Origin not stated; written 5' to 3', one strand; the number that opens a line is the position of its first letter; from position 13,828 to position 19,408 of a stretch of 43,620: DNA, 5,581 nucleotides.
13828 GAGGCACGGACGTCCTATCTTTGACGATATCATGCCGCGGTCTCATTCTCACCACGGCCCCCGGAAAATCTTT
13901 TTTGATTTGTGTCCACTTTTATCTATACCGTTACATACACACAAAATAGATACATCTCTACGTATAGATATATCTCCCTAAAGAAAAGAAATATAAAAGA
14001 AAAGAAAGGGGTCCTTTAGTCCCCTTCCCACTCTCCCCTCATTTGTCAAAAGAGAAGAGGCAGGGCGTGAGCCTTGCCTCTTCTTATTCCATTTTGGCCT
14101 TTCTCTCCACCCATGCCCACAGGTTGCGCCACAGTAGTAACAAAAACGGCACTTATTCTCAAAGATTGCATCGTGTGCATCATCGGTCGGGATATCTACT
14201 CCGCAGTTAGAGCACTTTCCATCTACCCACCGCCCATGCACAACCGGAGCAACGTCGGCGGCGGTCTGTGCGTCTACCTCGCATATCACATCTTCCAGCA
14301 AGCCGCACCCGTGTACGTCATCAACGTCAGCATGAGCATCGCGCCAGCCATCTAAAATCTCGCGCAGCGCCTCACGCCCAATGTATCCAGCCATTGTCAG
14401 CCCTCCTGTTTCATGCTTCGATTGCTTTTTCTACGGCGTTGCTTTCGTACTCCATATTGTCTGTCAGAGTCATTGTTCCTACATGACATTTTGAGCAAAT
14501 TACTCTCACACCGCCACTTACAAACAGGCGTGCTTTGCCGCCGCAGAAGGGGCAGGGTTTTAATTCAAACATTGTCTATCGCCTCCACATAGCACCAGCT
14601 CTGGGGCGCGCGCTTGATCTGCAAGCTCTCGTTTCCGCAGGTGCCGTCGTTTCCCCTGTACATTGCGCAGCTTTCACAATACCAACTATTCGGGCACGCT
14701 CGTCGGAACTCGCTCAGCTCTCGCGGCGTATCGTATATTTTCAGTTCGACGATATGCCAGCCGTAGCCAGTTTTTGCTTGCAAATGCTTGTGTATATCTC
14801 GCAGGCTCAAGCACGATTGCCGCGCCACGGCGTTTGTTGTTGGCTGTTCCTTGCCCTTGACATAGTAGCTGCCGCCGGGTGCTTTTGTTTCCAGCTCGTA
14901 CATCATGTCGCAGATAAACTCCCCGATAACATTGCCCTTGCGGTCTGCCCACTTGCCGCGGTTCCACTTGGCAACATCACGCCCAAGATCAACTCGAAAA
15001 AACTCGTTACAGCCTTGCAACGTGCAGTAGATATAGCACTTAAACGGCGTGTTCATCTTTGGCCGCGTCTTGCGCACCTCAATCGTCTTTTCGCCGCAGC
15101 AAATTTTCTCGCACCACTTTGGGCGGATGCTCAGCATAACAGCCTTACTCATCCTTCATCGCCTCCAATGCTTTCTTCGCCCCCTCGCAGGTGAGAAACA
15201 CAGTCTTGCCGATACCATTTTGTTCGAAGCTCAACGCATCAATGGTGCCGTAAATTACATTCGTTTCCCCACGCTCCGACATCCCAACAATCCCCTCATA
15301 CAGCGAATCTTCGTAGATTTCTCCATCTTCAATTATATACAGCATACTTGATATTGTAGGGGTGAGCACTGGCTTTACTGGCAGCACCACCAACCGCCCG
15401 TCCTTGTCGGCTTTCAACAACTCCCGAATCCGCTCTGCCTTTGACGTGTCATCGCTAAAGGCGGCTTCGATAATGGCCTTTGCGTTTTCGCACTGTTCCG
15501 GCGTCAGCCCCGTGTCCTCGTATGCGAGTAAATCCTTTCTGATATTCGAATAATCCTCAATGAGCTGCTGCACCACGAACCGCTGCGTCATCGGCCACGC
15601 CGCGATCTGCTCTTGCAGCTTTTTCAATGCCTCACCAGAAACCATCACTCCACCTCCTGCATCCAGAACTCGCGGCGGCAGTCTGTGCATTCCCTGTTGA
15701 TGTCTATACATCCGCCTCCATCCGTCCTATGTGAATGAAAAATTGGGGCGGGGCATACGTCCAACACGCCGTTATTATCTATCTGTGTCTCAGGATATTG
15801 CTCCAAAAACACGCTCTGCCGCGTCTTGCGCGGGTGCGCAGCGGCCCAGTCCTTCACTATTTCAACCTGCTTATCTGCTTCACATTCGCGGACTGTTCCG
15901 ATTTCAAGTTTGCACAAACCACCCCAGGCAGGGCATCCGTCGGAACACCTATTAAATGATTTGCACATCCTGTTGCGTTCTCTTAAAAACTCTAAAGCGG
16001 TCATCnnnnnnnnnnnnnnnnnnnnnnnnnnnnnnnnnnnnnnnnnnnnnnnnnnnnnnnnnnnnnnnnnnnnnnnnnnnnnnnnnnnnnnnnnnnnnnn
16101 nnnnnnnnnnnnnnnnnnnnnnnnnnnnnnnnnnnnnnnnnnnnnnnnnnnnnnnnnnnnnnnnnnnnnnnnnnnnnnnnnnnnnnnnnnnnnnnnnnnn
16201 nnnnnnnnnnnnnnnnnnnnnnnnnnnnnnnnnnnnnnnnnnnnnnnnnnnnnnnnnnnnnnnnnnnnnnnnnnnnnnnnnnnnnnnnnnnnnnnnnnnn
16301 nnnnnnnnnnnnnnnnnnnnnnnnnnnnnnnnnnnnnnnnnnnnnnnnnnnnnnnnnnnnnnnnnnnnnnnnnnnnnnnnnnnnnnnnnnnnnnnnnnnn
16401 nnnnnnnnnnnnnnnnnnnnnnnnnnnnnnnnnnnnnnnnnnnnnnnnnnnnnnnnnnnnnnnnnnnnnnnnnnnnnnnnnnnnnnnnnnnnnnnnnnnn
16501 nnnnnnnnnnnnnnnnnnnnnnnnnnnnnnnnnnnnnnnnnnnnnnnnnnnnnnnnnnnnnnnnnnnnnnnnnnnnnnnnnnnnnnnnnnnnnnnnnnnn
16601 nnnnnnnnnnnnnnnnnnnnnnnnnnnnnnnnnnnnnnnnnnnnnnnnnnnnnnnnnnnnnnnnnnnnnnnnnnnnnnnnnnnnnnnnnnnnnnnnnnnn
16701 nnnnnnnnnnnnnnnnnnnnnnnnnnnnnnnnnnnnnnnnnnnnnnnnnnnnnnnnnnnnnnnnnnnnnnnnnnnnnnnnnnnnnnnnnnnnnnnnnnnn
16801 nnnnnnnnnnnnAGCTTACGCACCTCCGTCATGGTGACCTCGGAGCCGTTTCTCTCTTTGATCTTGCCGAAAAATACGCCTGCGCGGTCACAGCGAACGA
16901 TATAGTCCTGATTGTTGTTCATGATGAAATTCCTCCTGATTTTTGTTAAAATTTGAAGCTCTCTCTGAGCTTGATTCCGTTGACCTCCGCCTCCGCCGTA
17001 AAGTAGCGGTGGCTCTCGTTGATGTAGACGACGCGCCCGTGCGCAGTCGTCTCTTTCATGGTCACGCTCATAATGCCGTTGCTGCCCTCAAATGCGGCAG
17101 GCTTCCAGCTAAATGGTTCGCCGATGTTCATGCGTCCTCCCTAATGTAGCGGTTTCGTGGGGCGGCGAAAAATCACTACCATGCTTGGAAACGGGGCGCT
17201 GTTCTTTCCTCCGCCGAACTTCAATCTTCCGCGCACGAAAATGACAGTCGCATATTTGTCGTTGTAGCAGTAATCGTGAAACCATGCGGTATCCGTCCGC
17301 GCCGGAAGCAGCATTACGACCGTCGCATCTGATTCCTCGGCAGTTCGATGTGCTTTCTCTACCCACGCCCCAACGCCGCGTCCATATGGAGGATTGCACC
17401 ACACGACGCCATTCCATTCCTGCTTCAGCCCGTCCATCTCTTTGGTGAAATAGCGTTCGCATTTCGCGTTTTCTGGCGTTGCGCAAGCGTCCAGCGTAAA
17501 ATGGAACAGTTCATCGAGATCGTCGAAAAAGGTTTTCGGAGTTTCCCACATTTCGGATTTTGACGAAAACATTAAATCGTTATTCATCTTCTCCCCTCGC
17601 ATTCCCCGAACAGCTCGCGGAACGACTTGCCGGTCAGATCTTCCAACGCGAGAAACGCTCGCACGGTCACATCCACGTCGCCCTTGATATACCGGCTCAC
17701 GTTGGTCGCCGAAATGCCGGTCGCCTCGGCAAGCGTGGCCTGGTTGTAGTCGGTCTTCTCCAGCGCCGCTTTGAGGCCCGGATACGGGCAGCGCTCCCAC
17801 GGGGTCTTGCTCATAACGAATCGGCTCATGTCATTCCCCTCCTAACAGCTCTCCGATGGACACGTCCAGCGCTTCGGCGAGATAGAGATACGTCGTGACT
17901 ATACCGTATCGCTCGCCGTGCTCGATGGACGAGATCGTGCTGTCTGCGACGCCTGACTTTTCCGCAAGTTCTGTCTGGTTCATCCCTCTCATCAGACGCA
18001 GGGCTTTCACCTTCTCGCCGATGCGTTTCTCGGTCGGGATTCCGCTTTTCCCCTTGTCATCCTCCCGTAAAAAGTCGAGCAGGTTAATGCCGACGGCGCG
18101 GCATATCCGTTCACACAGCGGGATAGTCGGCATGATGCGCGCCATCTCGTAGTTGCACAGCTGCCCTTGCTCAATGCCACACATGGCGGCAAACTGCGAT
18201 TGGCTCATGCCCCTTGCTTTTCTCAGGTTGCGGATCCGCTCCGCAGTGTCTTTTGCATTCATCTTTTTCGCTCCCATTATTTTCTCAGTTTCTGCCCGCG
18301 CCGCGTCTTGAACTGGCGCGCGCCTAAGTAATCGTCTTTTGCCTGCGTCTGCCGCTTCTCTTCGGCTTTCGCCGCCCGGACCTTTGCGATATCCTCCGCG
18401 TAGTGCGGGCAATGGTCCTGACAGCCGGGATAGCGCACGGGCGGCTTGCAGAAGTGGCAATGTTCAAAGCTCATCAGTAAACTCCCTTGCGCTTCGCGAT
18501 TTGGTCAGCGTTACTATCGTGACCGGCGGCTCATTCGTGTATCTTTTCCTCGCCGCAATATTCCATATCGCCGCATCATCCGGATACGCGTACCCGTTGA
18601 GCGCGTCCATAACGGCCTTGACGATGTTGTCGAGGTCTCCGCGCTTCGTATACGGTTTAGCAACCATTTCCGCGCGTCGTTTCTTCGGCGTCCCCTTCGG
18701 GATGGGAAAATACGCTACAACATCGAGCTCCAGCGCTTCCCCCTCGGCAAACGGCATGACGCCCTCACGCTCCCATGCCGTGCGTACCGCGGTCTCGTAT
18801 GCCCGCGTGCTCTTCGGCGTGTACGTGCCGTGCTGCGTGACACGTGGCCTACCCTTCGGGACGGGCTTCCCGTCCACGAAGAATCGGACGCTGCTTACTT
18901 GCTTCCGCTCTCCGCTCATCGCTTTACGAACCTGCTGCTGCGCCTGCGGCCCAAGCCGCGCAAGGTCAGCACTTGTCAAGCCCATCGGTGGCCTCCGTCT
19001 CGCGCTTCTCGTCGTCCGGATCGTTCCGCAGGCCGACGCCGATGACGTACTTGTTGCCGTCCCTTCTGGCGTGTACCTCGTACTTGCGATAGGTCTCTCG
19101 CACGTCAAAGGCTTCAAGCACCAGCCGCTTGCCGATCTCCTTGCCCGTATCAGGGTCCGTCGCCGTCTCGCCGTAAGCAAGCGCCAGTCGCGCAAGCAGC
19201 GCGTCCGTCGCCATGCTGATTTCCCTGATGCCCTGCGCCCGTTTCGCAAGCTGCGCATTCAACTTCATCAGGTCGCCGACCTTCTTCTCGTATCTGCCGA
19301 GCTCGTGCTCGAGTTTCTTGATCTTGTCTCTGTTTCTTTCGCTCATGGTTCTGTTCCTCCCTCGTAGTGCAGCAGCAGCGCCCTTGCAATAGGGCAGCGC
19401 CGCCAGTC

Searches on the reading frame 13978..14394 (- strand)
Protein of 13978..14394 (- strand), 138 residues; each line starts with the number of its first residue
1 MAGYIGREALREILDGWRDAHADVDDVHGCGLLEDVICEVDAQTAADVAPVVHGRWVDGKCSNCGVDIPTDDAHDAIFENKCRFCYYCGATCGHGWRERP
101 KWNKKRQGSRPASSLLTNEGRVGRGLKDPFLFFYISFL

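Call 11: search_protein_families(library=phrogs, max_evalue=0.001, proteins=[window:13978-14394:-])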
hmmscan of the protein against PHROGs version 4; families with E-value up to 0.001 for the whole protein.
window:13978-14394:- (138 aa): 1 family
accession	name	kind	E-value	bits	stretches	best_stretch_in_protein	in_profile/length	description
phrog_22543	-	unknown function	4e-06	28.2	1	1-91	1-96/105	-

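Call 89: search_protein_families(library=pfam, max_evalue=0.001, proteins=[window:13978-14394:-])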
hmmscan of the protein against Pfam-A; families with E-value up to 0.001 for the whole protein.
window:13978-14394:- (138 aa): 0 families

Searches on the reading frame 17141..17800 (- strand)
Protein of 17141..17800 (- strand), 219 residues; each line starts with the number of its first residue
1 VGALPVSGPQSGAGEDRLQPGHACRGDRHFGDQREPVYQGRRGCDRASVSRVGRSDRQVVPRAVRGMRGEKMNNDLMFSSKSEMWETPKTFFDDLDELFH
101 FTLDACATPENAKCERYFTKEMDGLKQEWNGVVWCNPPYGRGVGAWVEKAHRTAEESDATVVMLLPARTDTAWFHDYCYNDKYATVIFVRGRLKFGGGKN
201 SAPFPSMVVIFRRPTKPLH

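Call 88: search_protein_families(library=pfam, max_evalue=0.001, proteins=[window:17141-17800:-])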
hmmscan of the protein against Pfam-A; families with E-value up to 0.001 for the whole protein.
window:17141-17800:- (219 aa): 1 family
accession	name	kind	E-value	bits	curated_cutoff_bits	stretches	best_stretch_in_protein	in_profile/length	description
PF05869.16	Dam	-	6.4e-31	107.7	28.1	1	80-215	7-148/169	DNA N-6-adenine-methyltransferase (Dam)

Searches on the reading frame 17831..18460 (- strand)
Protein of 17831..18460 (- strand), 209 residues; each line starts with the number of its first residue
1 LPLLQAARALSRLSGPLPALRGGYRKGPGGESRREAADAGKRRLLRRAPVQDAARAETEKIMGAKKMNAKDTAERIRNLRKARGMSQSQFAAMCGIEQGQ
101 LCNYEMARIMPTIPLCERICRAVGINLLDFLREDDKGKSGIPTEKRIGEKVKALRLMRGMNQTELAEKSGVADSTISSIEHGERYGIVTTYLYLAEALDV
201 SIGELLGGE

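Call 88: search_protein_families(library=pfam, max_evalue=0.001, proteins=[window:17831-18460:-])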
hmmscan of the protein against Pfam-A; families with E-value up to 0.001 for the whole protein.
window:17831-18460:- (209 aa): 9 families
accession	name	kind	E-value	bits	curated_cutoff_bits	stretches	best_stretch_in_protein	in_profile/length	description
PF01381.28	HTH_3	-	3.6e-22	78.6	23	2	151-205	1-55/55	Helix-turn-helix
PF12844.13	HTH_19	-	1.5e-16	60.5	30.2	2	74-128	2-56/64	Helix-turn-helix domain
PF13560.12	HTH_31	-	1.1e-15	58.1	27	2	73-124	3-55/64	Helix-turn-helix domain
PF13443.12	HTH_26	-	8.5e-12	45.6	22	1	157-206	8-58/63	Cro/C1-type HTH DNA-binding domain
PF22495.2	HTH_92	-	1.4e-07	31.2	27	1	77-111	1-35/45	RsaL-like HTH domain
PF13744.12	HTH_37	-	1.3e-05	25.4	27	0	72-103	19-50/80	Helix-turn-helix domain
PF13518.12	HTH_28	-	0.00033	21.1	25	0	150-186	2-40/52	Helix-turn-helix domain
PF13384.12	HTH_23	-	0.00081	19.6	24.6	0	146-179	3-37/50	Homeodomain-like domain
PF13413.12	HTH_25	-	0.00096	19.4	24.6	0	153-182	4-33/62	Helix-turn-helix domain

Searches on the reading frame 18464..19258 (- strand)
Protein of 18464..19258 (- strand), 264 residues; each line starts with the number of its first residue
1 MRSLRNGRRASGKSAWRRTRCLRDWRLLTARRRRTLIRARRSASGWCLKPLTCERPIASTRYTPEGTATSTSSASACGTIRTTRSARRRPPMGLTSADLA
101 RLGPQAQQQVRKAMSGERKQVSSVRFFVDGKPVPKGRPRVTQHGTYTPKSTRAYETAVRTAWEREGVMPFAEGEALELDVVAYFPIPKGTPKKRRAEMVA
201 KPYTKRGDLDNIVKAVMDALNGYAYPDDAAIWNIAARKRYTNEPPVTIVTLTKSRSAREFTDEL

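Call 88: search_protein_families(library=pfam, max_evalue=0.001, proteins=[window:18464-19258:-])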
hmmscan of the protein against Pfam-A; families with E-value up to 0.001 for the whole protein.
window:18464-19258:- (264 aa): 1 family
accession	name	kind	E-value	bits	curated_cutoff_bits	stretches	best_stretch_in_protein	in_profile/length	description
PF05866.16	RusA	-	1.4e-29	103.7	22.8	1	130-248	2-121/124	Endodeoxyribonuclease RusA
